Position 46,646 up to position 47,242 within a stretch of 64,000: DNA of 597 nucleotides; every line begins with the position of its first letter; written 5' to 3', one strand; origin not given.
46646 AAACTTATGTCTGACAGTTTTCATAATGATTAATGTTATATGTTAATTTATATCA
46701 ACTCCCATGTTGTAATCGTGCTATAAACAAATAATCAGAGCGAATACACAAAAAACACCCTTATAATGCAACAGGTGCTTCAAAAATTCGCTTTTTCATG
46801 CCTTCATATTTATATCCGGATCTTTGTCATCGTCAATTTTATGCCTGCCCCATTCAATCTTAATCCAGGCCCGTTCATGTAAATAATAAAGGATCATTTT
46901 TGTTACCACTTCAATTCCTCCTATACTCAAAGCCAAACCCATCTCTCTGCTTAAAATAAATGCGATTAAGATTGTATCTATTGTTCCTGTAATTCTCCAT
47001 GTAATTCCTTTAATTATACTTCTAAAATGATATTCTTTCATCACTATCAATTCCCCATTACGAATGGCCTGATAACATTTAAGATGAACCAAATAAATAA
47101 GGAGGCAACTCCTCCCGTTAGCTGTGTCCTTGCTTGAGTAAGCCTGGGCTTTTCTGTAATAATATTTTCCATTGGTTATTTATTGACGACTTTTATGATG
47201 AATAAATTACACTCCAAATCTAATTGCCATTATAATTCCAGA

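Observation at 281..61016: Recurrent ATGAT-N4-ATCAT palindrome marks a putative Crp/Fnr-family anaerobic regulon spanning nitrate respiration and the aromatic-CoA cluster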

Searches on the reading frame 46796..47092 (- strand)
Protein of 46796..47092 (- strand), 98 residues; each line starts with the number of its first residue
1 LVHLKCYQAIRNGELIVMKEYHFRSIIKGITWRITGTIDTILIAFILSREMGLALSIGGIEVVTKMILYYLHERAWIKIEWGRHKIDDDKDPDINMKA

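Call 8: search_protein_families(library=pfam, proteins=[window:46796-47092:-])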
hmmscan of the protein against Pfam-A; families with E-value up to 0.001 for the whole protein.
window:46796-47092:- (98 aa): 1 family
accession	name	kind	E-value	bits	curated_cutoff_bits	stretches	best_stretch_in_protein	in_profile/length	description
PF09834.14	DUF2061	-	6.2e-21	75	23.1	1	26-76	1-51/52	Predicted membrane protein (DUF2061)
